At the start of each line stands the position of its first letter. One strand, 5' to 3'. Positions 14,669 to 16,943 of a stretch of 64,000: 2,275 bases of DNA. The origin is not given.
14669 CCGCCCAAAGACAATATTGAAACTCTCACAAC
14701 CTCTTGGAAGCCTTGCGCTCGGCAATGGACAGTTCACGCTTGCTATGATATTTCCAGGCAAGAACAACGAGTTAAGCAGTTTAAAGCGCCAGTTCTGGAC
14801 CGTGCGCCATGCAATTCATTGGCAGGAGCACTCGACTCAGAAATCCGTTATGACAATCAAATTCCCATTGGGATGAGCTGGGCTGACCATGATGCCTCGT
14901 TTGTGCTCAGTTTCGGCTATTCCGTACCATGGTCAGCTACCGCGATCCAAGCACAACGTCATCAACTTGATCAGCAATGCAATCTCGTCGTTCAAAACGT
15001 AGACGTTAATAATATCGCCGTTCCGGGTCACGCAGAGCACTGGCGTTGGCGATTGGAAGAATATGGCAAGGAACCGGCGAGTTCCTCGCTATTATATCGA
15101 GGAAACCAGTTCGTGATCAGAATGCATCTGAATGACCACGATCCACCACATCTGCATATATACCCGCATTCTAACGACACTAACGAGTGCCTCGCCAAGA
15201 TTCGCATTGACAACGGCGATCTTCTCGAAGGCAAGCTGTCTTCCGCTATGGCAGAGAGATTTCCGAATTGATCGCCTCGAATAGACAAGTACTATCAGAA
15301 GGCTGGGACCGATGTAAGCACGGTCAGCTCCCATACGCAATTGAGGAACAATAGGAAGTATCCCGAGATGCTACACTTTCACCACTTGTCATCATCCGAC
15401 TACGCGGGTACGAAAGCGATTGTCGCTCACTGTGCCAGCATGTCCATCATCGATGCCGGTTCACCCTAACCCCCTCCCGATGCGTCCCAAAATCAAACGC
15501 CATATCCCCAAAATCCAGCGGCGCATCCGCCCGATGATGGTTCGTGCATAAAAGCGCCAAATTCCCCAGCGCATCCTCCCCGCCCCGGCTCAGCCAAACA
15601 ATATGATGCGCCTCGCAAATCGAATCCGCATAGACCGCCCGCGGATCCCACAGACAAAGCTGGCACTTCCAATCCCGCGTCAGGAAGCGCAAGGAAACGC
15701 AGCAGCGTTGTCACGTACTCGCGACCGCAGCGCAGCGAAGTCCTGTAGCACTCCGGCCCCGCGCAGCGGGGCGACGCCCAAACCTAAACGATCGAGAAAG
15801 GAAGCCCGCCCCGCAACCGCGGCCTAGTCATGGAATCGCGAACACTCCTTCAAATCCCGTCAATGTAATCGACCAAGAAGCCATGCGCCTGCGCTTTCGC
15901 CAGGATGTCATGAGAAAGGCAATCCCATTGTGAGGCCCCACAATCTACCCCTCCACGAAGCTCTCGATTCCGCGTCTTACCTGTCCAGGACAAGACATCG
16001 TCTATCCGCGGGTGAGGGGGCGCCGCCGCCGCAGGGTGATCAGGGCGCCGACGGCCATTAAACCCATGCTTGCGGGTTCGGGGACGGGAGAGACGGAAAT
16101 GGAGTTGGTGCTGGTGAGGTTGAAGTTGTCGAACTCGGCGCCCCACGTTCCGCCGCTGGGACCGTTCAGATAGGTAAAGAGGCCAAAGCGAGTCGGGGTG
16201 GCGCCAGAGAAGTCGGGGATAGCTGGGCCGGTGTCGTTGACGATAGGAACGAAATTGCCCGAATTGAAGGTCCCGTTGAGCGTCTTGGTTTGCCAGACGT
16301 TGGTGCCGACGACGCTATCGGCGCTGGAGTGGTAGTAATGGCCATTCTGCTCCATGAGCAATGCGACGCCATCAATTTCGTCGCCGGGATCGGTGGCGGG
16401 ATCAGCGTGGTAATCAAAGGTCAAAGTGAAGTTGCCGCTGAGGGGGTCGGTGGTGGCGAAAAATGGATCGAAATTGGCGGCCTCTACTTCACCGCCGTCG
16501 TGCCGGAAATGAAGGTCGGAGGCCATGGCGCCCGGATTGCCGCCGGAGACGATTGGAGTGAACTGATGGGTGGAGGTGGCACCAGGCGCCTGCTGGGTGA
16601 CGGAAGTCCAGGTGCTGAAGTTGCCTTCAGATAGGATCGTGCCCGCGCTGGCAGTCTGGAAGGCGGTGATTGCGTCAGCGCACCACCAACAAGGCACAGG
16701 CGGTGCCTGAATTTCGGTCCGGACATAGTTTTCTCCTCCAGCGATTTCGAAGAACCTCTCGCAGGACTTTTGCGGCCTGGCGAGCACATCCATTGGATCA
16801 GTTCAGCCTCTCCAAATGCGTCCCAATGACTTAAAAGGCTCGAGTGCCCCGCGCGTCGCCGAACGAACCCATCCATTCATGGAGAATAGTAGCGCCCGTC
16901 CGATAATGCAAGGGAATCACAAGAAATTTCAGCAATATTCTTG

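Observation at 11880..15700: Low-GC (about 48% versus about 66%) island of roughly 3.6 kb inserted immediately downstream of thrC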

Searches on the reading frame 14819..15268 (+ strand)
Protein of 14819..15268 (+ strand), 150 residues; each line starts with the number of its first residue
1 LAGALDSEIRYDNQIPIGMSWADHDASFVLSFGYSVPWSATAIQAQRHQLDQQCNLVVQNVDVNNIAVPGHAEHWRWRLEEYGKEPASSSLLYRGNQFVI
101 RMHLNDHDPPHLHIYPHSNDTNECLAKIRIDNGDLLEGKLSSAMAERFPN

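Call 8: search_protein_families(library=pfam, proteins=[window:14819-15268:+], max_evalue=0.01)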
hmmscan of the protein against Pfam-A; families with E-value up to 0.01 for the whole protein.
seq(150 aa): 1 family
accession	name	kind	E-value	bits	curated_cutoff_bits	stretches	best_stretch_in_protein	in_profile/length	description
PF13711.11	DUF4160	-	8.6e-06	26.3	23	1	98-143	2-44/65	Domain of unknown function (DUF4160)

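Call 9: search_protein_families(library=padloc, proteins=[window:14819-15268:+], max_evalue=0.01)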
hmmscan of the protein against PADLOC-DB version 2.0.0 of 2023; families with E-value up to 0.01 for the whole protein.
seq(150 aa): 1 family
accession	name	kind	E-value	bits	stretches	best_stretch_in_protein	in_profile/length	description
PDLC03879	NsnC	-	4.5e-07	27.8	1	6-80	98-172/305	-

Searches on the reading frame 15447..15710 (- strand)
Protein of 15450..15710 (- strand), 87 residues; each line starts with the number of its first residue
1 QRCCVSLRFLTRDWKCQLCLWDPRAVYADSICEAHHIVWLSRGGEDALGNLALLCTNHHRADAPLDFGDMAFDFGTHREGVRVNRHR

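Call 8: search_protein_families(library=pfam, proteins=[window:15450-15692:-], max_evalue=0.01)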
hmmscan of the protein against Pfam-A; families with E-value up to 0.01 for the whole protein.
seq(81 aa): 3 families
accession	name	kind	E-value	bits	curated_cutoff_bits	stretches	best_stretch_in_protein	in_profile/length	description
PF01844.29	HNH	-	5.6e-07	30.1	21.4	1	10-54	1-42/47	HNH endonuclease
PF13391.12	HNH_2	-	0.00052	20.3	21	1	10-55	1-57/66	HNH endonuclease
PF16786.11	RecA_dep_nuc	-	0.0081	16.7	26.9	1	19-60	24-62/103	Recombination enhancement, RecA-dependent nuclease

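Call 9: search_protein_families(library=padloc, proteins=[window:15450-15692:-], max_evalue=0.01)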
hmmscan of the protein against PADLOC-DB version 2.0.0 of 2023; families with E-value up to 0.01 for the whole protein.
seq(81 aa): 3 families
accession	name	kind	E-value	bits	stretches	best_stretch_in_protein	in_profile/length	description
PDLC03656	mREase_IV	-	0.0013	16.6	1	25-55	224-254/277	Type IV methyl-directed restriction enzyme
PDLC02859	DpdF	-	0.0029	14.1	1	26-65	22-61/545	DpdF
PDLC03478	REase_II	-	0.009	13.8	0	6-51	108-153/219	Type II restriction enzyme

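Call 30: find_encoding_contigs(protein=window:15447-15692:-, flank=10000, max_places=6)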
Protein window:15447-15692:- (81 aa): no gene with exactly this product is on record in the collection.

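Call 35: find_homologous_proteins(query=window:15450-15710:-, max_evalue=0.001)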
Query seq(87 aa) (87 aa): 10 proteins with E <= 0.001 among 10 candidates.
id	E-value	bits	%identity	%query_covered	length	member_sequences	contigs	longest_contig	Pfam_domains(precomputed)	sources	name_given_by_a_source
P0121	7.3e-36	140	86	83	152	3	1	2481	PF01844.30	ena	-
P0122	1.5e-35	139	82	83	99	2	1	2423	PF01844.30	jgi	jgi:predicted restriction endonuclease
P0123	1.6e-32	129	82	79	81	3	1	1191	PF01844.30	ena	-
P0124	2.5e-23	100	79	68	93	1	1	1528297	PF01844.30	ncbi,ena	-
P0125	1.5e-21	94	81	62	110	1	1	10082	-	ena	-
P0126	1.3e-19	88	53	93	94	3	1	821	PF01844.30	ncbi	-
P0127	5.7e-16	76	71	56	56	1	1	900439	-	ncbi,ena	-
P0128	1.1e-12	66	82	47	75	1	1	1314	-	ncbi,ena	-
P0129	3.9e-9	54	43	83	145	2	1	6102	-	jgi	jgi:5-methylcytosine-specific restriction protein A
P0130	8.4e-9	53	87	36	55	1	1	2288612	-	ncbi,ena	-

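Call 36: find_encoding_contigs(protein=P0124, flank=10000, max_places=3)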
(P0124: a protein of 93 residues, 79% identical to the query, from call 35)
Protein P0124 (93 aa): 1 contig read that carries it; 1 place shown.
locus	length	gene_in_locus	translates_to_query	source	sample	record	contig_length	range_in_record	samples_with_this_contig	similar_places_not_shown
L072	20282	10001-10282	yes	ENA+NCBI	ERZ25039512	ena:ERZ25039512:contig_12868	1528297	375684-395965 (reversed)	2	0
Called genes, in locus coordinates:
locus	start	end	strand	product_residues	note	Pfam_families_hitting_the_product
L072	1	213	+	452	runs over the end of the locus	PF00512:HisKA, PF02518:HATPase_c, PF14501:HATPase_c_5 (faint)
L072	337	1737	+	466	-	PF14522:Cytochrome_C7 (faint), PF14537:Cytochrom_c3_2 (faint), PF09699:Paired_CXXCH_1, PF22113:Mtrc-MtrF_II-IV_dom (weak), PF09699:Paired_CXXCH_1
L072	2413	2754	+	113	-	PF13371:TPR_9 (faint), PF13431:TPR_17 (faint), PF14559:TPR_19 (faint), PF23914:TPR_CcmH_CycH, PF07719:TPR_2 (faint), PF13428:TPR_14 (weak), PF13414:TPR_11 (faint), PF13432:TPR_16 (weak)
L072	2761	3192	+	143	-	PF00355:Rieske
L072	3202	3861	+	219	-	PF00033:Cytochrome_B, PF13631:Cytochrom_B_N_2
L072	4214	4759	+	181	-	-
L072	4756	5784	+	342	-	PF14537:Cytochrom_c3_2 (faint), PF14522:Cytochrome_C7 (faint)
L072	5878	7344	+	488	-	PF03264:Cytochrom_NNT, PF14522:Cytochrome_C7 (faint), PF14537:Cytochrom_c3_2 (faint)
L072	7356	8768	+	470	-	PF14522:Cytochrome_C7 (faint), PF09699:Paired_CXXCH_1, PF14537:Cytochrom_c3_2 (weak), PF22113:Mtrc-MtrF_II-IV_dom (weak), PF09699:Paired_CXXCH_1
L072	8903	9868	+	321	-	PF07719:TPR_2 (faint), PF13174:TPR_6 (faint), PF25063:ARM_TT21_C, PF14559:TPR_19 (weak), PF13371:TPR_9 (weak), PF13428:TPR_14 (weak), PF13432:TPR_16, PF13414:TPR_11, +2 more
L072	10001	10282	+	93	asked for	PF01844:HNH (weak)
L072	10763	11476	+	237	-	-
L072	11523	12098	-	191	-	-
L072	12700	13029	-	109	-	PF07592:DDE_Tnp_ISAZ013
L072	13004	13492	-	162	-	PF07592:DDE_Tnp_ISAZ013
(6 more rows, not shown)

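Call 37: find_encoding_contigs(protein=P0125, flank=10000, max_places=3)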
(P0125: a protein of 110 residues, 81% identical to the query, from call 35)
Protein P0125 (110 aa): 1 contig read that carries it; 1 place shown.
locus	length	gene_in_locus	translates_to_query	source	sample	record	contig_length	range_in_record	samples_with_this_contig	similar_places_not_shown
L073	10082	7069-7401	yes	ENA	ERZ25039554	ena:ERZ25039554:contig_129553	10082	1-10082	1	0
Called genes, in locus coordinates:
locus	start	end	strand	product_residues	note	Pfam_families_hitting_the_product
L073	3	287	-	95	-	?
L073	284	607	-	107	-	PF00873:ACR_tran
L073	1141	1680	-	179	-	PF00873:ACR_tran (weak)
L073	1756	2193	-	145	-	PF00873:ACR_tran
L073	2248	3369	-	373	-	PF00873:ACR_tran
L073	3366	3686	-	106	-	PF25989:YknX_C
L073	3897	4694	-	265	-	-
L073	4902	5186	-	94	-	-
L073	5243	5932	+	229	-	PF02894:GFO_IDH_MocA_C, PF22725:GFO_IDH_MocA_C3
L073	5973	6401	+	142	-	PF00581:Rhodanese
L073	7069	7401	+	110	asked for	-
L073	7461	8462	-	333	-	PF04313:HSDR_N (faint)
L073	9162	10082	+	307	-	?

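Call 38: find_encoding_contigs(protein=P0121, flank=10000, max_places=3)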
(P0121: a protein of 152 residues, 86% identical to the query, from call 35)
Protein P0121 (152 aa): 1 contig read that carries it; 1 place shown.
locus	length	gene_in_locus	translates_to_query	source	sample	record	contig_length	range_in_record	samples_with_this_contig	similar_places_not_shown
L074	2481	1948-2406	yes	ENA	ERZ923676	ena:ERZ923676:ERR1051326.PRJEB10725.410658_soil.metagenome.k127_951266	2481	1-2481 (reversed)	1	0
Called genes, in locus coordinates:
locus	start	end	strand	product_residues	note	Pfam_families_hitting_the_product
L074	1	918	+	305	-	?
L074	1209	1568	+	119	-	-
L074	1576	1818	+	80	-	PF09720:Unstab_antitox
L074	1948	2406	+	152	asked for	PF01844:HNH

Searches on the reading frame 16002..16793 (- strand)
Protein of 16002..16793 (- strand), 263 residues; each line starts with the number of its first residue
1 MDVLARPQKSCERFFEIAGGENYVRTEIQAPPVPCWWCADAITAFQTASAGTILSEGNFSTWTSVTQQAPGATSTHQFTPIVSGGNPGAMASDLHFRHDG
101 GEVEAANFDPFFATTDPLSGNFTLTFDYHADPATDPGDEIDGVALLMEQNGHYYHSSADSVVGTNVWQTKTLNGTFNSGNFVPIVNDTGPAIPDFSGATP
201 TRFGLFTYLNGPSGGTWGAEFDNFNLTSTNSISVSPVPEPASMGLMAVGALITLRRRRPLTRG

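Call 29: find_encoding_contigs(protein=window:16002-16793:-, flank=10000, max_places=6)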
Protein window:16002-16793:- (263 aa): no gene with exactly this product is on record in the collection.

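Call 44: find_related_loci(query=window:16002-16793:-, collection=metagenome_contigs, flank=10000)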
Query window:16002-16793:- (263 aa) in metagenome_contigs; peptide patterns used: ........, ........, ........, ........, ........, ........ (x = any residue, [..] = any of these).
91 stretches matched a pattern, but none encodes a relative of the query by tblastn (E <= 1e-3).

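Call 61: search_protein_families(library=pfam, proteins=[window:16002-16793:-], max_evalue=0.1)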
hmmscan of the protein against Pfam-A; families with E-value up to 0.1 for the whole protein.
window:16002-16793:- (263 aa): 1 family
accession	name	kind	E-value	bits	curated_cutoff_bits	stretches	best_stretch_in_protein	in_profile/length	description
PF07589.16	PEP-CTERM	-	2.1e-05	24.8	20.7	1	236-258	1-24/24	PEP-CTERM motif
